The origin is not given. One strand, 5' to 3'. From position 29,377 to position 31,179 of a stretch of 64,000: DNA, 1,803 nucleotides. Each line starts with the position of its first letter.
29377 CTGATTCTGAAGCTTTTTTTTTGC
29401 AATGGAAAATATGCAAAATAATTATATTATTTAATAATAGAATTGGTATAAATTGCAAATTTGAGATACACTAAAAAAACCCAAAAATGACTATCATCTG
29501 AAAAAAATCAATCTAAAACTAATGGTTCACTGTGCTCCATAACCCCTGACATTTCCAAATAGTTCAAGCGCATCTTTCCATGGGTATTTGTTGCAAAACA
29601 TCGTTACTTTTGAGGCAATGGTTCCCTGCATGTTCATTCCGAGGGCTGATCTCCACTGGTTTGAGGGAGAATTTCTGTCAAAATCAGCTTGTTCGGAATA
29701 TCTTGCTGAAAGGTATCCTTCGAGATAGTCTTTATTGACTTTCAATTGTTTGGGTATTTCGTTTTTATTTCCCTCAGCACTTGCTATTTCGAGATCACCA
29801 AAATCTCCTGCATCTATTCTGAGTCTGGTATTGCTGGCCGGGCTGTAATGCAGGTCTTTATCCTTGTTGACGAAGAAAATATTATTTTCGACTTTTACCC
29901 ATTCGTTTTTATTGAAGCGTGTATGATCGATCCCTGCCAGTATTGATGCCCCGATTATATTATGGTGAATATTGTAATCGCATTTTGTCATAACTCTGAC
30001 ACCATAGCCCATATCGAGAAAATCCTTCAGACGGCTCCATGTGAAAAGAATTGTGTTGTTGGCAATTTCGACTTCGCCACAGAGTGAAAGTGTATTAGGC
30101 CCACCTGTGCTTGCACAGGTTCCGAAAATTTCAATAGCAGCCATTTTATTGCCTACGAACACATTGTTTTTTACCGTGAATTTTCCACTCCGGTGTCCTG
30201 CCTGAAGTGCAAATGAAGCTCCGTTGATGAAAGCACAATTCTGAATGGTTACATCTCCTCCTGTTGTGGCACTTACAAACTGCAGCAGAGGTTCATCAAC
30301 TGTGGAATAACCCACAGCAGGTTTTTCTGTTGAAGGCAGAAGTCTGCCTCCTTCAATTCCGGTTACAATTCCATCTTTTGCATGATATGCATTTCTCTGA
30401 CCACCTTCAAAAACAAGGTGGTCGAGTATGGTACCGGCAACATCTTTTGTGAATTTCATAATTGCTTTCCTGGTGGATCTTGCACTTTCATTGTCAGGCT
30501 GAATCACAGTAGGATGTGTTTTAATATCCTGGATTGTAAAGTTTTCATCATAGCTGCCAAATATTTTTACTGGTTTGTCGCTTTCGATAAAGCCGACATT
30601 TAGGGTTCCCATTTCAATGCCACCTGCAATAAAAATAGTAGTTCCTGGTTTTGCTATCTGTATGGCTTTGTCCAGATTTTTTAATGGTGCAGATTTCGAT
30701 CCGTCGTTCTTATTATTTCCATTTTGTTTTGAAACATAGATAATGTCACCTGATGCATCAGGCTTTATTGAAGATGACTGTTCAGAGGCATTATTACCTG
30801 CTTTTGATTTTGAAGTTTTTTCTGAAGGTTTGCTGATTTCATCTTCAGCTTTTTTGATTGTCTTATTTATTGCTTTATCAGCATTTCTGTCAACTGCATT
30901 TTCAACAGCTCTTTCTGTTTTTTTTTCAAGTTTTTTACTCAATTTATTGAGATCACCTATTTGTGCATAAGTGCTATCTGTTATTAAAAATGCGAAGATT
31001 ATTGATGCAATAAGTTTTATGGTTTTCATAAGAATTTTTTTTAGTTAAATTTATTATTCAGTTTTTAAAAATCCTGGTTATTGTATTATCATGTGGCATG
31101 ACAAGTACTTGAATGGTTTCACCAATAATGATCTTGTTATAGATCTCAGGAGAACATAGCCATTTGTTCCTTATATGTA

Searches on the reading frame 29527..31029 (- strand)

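Call 67: search_protein_families(library=pfam, proteins=[window:29527-31029:-], max_evalue=0.0001)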
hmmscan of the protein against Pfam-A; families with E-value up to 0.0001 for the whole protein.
window:29527-31029:- (500 aa): 2 families
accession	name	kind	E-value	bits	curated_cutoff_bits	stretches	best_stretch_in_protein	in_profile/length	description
PF13229.12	Beta_helix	-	8.9e-07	29.1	25.9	1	252-395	3-144/158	Right handed beta helix region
PF07602.17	DUF1565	-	2.9e-06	27.2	20.3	1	103-137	2-36/257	Protein of unknown function (DUF1565)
